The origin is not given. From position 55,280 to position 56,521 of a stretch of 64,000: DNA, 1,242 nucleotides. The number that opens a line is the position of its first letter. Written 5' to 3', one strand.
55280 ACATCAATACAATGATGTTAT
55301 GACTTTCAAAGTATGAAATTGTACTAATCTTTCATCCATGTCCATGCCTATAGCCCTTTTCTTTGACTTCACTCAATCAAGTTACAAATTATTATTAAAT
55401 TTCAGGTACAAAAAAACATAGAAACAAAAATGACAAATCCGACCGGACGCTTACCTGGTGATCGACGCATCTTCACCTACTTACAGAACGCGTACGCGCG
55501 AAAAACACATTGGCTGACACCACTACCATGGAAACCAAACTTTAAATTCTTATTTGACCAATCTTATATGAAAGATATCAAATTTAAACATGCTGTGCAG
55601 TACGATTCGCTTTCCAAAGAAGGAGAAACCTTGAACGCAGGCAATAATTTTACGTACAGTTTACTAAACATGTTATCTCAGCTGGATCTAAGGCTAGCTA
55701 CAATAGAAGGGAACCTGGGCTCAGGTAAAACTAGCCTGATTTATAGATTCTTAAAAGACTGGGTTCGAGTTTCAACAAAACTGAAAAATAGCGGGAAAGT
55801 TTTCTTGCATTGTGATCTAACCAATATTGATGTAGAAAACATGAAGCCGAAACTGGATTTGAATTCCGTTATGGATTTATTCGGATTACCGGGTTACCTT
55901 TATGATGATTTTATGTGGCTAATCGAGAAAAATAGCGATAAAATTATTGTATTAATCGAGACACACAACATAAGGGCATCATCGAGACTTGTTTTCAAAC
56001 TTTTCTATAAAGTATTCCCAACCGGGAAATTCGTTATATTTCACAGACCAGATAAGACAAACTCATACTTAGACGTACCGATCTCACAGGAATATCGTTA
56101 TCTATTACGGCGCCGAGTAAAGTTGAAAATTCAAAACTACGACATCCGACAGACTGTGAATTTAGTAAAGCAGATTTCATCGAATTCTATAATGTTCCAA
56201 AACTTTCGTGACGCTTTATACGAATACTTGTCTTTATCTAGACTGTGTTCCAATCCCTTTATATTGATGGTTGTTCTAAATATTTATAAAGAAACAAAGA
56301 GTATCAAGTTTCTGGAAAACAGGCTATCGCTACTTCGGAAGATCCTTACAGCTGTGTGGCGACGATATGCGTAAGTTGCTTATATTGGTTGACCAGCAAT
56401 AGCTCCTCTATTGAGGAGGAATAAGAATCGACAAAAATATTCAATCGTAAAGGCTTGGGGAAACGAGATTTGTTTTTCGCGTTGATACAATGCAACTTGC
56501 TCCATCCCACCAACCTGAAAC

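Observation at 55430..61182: NACHT-LRR (NLR-type) innate-immunity-like gene with no recognisable N-terminal effector domain and MITEs in its introns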

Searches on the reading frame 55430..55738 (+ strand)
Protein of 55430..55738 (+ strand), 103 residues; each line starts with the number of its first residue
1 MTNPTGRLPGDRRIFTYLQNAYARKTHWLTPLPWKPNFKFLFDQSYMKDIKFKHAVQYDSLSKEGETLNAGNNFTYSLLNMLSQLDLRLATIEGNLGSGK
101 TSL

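Call 79: search_solved_structures(query=A7, max_evalue=10, show_alignments=2)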
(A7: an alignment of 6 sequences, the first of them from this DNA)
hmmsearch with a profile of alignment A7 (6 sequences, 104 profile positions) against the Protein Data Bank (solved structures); distinct sequences matched with E-value up to 10: 0.
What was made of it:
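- On Prototypical NLR (tripartite): The N-terminal profile finds nothing in PDB (call 79).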

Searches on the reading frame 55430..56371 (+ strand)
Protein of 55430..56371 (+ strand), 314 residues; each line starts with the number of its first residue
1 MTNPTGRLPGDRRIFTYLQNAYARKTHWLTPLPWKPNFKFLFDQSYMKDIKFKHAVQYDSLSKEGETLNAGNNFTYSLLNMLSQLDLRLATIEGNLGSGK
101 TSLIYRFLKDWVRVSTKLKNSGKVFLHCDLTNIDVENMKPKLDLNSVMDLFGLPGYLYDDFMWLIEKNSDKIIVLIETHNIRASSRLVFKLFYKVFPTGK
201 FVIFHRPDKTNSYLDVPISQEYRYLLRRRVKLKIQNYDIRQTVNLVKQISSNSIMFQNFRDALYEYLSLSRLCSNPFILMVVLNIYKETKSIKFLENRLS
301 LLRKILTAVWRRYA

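Call 63: list_cluster_members(proteins=[window:18750-19148:-, window:55430-56371:+, window:10620-12974:+, P0031, P0033])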
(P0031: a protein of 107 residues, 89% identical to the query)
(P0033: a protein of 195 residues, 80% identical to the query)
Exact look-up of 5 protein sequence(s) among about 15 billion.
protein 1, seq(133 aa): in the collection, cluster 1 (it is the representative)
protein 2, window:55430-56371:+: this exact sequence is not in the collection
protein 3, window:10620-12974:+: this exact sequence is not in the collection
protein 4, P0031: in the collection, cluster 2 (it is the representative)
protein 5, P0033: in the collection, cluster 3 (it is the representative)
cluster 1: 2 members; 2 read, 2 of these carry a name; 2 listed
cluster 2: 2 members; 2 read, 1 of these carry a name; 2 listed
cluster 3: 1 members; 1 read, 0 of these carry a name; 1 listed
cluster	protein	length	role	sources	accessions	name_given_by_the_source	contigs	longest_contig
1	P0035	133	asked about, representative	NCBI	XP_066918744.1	late histone H2A.2.2 [Clytia hemisphaerica]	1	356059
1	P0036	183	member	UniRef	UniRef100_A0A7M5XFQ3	Histone H2A n=2 Tax=Clytia hemisphaerica TaxID=252671 RepID=A0A7M5XFQ3_9CNID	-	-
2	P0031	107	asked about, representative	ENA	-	-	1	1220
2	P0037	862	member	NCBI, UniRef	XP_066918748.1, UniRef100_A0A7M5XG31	uncharacterized protein [Clytia hemisphaerica] | Uncharacterized protein n=1 Tax=Clytia hemisphaerica TaxID=252671 RepID=A0A7M5XG31_9CNID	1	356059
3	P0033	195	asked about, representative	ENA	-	-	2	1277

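Call 110: search_protein_families(library=padloc, proteins=[P0037], max_evalue=0.01)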
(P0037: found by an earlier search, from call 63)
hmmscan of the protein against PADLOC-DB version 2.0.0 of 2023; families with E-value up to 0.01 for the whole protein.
P0037 (862 aa): 0 families
